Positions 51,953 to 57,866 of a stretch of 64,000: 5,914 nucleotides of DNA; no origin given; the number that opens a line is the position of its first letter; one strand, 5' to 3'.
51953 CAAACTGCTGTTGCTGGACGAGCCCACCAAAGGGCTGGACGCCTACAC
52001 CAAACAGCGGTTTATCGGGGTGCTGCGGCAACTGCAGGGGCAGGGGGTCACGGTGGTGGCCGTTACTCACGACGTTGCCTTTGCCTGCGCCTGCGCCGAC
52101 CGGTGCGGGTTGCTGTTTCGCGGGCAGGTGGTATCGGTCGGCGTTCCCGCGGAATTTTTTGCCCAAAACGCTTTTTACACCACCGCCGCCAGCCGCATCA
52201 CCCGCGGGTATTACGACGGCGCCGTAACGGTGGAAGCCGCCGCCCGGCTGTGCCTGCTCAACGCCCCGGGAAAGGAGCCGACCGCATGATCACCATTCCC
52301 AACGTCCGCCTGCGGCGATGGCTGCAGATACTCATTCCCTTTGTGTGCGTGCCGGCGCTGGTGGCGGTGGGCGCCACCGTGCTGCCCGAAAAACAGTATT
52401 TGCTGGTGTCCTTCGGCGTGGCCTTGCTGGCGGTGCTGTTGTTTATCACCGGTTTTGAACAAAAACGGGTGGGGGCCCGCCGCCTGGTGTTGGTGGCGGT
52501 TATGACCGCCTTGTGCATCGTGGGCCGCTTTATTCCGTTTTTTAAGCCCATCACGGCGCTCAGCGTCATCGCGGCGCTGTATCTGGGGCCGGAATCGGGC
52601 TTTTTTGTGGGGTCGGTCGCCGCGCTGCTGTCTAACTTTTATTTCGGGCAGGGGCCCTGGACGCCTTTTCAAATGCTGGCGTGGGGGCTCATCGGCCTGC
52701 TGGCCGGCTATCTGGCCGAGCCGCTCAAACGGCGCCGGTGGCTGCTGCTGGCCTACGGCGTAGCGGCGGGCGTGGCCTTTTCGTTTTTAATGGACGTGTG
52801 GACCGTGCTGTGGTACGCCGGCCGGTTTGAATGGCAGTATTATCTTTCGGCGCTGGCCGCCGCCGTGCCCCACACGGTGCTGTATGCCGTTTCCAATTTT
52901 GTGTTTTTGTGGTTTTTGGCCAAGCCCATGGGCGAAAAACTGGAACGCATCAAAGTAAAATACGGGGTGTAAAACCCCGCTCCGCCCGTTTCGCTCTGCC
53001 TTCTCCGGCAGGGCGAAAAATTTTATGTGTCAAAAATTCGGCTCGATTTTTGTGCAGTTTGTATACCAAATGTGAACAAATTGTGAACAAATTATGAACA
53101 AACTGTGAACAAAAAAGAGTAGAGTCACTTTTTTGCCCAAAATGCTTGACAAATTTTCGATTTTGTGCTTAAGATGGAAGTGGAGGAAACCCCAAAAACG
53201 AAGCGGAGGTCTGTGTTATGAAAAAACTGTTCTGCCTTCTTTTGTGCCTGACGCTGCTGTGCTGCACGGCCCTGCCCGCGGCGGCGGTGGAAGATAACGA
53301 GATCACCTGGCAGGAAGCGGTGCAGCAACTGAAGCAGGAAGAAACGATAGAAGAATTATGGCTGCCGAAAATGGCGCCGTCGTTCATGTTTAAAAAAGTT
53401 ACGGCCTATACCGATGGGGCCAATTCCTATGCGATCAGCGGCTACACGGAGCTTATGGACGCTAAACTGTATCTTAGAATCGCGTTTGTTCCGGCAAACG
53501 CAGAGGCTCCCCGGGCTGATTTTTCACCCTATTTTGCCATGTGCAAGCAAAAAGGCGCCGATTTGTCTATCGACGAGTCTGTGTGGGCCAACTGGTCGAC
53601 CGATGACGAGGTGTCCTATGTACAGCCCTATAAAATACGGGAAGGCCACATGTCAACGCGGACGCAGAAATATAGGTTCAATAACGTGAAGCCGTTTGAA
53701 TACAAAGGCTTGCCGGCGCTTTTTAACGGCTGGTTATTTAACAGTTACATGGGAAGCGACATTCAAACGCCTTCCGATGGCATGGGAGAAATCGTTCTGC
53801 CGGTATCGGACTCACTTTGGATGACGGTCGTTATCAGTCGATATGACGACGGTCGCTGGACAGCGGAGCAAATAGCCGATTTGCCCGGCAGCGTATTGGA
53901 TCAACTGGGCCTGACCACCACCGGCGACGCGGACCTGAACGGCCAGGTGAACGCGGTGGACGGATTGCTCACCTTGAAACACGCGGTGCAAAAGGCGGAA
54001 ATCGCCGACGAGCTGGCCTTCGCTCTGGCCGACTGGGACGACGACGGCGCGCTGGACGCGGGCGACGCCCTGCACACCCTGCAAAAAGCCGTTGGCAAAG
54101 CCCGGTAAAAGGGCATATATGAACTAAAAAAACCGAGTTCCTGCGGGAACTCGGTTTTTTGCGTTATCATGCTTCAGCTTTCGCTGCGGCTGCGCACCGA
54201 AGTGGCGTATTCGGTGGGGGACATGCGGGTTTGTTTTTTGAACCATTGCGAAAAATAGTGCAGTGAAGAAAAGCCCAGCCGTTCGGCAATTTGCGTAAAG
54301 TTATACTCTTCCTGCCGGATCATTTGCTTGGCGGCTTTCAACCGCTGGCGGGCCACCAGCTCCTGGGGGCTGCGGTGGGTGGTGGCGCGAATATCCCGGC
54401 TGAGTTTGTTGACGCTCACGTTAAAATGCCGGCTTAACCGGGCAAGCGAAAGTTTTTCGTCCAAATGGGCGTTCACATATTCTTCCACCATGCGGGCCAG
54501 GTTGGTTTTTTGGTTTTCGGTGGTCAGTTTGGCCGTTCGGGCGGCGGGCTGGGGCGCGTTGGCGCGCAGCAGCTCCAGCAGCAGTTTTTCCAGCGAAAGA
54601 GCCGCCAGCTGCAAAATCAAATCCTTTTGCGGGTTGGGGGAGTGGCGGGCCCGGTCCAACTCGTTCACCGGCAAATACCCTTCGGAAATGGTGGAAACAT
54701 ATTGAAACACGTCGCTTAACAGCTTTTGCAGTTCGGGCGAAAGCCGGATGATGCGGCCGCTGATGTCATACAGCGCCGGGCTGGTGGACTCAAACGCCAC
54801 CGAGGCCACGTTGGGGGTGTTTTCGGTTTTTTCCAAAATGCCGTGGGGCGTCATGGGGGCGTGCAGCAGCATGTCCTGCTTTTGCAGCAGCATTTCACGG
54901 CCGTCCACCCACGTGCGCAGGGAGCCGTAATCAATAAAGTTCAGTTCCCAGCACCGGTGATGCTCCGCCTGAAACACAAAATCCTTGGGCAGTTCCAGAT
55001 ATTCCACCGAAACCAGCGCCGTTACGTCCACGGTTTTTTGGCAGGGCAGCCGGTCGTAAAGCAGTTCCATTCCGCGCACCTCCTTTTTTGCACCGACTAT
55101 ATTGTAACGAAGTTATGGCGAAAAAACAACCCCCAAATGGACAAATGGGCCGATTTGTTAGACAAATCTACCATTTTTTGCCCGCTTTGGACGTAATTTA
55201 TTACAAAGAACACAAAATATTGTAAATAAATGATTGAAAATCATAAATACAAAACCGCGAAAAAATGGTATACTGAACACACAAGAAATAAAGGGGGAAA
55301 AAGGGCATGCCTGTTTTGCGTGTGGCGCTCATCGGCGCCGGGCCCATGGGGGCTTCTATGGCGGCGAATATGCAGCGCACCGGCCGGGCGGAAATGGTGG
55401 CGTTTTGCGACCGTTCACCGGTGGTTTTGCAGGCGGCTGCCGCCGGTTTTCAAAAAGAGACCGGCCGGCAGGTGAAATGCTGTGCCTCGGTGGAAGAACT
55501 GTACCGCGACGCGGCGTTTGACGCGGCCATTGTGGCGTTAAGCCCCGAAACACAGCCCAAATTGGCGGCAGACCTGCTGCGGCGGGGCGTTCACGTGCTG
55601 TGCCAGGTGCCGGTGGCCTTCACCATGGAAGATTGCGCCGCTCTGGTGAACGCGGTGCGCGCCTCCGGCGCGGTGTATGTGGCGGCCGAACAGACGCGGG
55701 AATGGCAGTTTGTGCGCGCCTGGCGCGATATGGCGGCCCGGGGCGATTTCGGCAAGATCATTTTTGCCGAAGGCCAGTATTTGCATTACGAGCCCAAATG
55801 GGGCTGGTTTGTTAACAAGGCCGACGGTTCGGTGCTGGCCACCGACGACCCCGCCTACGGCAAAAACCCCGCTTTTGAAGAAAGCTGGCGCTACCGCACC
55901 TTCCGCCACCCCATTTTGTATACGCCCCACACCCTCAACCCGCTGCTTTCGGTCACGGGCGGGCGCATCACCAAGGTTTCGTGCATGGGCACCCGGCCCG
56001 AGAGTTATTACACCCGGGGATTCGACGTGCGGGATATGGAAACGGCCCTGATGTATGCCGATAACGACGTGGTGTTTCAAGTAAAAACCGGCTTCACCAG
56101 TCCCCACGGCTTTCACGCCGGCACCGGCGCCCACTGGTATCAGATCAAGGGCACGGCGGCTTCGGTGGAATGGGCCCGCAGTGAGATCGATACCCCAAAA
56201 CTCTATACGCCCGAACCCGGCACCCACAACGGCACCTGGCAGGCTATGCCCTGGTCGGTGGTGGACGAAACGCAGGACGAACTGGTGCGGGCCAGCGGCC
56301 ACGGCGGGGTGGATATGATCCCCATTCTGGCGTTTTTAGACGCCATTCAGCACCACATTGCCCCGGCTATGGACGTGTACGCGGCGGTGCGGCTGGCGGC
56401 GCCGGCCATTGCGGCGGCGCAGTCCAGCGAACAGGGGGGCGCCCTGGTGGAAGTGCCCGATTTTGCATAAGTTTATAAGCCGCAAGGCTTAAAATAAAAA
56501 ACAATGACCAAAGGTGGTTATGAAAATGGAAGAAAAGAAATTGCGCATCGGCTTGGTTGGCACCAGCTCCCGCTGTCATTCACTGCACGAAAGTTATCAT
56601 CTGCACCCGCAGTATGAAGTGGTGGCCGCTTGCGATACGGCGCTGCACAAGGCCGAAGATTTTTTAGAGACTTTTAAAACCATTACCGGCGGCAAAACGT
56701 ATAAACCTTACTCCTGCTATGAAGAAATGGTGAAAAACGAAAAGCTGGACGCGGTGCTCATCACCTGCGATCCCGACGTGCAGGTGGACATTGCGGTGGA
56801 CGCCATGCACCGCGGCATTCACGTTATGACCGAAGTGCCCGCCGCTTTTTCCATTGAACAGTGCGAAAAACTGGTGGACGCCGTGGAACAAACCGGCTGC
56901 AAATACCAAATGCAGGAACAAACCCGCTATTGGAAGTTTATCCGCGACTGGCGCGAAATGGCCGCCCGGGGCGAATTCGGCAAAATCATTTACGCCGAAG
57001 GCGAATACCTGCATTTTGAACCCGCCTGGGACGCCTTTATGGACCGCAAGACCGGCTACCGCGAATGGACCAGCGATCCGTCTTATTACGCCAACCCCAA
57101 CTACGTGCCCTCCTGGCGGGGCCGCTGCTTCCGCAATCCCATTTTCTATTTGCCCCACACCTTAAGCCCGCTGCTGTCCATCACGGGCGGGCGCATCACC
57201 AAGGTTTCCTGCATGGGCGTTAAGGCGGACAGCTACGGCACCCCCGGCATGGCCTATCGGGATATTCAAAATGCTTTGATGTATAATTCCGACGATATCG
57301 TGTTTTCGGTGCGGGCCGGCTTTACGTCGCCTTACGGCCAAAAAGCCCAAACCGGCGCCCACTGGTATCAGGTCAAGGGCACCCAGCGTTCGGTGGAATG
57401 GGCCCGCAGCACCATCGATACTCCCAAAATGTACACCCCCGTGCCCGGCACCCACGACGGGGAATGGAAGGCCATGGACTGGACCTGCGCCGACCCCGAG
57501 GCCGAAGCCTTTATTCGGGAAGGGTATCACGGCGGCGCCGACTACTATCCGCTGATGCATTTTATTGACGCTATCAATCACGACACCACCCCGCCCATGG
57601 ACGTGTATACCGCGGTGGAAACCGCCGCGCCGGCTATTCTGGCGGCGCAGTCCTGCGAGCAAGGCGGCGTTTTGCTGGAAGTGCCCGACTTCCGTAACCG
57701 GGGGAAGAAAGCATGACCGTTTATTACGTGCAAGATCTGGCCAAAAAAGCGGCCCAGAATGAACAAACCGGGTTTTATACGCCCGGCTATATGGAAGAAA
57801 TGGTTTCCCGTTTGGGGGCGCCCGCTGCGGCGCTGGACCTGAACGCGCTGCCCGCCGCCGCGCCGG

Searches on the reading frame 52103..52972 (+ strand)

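Call 13: search_protein_families(library=pfam, proteins=[window:52103-52972:+], max_evalue=0.01)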
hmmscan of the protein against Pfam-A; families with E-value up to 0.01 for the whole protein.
window:52103-52972:+ (289 aa): 3 families
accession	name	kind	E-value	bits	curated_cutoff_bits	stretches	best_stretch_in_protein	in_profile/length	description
PF12822.12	ECF_trnsprt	-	5.2e-13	49.8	30.7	1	126-262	1-158/169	ECF transporter, substrate-specific component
PF07155.17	ECF-ribofla_trS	-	1.5e-12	48.3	26.7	1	126-273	5-171/172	ECF-type riboflavin transporter, S component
PF07698.17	7TM-7TMR_HD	-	0.00026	21.4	29.4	1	105-230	12-143/190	7TM receptor with intracellular HD hydrolase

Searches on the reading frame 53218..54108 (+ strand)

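Call 13: search_protein_families(library=pfam, proteins=[window:53218-54108:+], max_evalue=0.01)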
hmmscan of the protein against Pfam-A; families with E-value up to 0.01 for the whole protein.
window:53218-54108:+ (296 aa): 0 families

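Call 72: search_protein_families(library=pfam, proteins=[window:53218-54108:+], max_evalue=5)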
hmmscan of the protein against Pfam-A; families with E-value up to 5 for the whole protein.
window:53218-54108:+ (296 aa): 1 family
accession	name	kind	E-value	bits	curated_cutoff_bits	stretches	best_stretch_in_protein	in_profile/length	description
PF00404.24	Dockerin_1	-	0.014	16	22.9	1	236-285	2-50/57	Dockerin type I domain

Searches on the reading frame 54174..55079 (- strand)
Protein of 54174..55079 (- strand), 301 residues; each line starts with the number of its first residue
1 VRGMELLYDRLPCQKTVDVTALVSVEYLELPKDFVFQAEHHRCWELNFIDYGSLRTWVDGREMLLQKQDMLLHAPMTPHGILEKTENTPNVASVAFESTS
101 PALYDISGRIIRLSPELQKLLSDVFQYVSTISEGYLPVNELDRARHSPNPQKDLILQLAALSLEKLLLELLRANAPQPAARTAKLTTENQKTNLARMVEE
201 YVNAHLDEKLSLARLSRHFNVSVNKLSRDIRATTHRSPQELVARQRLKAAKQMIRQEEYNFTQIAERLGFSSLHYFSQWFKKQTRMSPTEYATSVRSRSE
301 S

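Call 13: search_protein_families(library=pfam, proteins=[window:54174-55079:-], max_evalue=0.01)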
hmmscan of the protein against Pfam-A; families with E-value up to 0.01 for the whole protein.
window:54174-55079:- (301 aa): 3 families
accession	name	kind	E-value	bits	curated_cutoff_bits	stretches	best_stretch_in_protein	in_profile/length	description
PF12833.13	HTH_18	-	3.3e-19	69.4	33.6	1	215-292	1-78/80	Helix-turn-helix domain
PF00165.29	HTH_AraC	-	5.4e-11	42.8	26.6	1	254-291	1-40/42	Bacterial regulatory helix-turn-helix proteins, AraC family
PF07883.17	Cupin_2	-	0.006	16.7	27.2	1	35-81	10-56/70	Cupin domain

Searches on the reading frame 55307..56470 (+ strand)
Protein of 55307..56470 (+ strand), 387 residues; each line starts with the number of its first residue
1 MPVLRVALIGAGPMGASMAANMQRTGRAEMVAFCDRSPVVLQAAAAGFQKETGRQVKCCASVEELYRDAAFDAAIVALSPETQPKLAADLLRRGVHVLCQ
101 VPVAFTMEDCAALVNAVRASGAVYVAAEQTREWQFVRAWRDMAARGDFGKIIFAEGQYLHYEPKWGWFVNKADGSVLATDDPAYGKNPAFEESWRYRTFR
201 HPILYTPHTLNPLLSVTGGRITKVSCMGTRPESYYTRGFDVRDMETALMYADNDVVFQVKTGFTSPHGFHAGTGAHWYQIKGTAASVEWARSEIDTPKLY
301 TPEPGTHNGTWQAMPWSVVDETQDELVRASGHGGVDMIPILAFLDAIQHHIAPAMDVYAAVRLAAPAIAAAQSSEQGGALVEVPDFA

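Call 13: search_protein_families(library=pfam, proteins=[window:55307-56470:+], max_evalue=0.01)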
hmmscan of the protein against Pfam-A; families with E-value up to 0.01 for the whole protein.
window:55307-56470:+ (387 aa): 9 families
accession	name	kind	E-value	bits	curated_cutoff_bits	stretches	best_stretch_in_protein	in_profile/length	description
PF01408.29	GFO_IDH_MocA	-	1.3e-18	68.2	24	1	4-124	1-116/120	Oxidoreductase family, NAD-binding Rossmann fold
PF22725.1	GFO_IDH_MocA_C3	-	4.4e-10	40.1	27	1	206-287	50-123/124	GFO/IDH/MocA C-terminal domain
PF02894.22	GFO_IDH_MocA_C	-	9.2e-08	32.6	22.9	1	190-378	30-214/218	Oxidoreductase family, C-terminal alpha/beta domain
PF03807.23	F420_oxidored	-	1.4e-06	29.2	21.6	1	5-90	1-79/94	NADP oxidoreductase coenzyme F420-dependent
PF03446.21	NAD_binding_2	-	6.3e-05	23.5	21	1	5-78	1-63/161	NAD binding domain of 6-phosphogluconate dehydrogenase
PF03447.22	NAD_binding_3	-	0.00041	21.5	24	1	10-124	1-114/116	Homoserine dehydrogenase, NAD binding domain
PF21252.2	Glyco_hydro_109_C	-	0.0055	16.5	27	1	141-232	5-97/187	Glycosyl hydrolase 109, C-terminal domain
PF02737.24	3HCDH_N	-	0.0062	16.9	22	1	6-58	2-52/180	3-hydroxyacyl-CoA dehydrogenase, NAD binding domain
PF02558.23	ApbA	-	0.0071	16.4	22.2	0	6-78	1-74/150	Ketopantoate reductase PanE/ApbA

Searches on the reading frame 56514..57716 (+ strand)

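Call 18: search_protein_families(library=pfam, proteins=[window:56514-57716:+], max_evalue=0.001)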
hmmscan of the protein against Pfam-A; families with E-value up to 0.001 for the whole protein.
window:56514-57716:+ (400 aa): 3 families
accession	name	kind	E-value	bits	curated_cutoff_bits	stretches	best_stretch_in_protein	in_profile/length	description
PF01408.29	GFO_IDH_MocA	-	6.1e-19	69.3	24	1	10-133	1-118/120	Oxidoreductase family, NAD-binding Rossmann fold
PF22725.1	GFO_IDH_MocA_C3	-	3.5e-07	30.7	27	1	144-294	2-123/124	GFO/IDH/MocA C-terminal domain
PF02894.22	GFO_IDH_MocA_C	-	1.2e-06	28.9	22.9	1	215-385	49-214/218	Oxidoreductase family, C-terminal alpha/beta domain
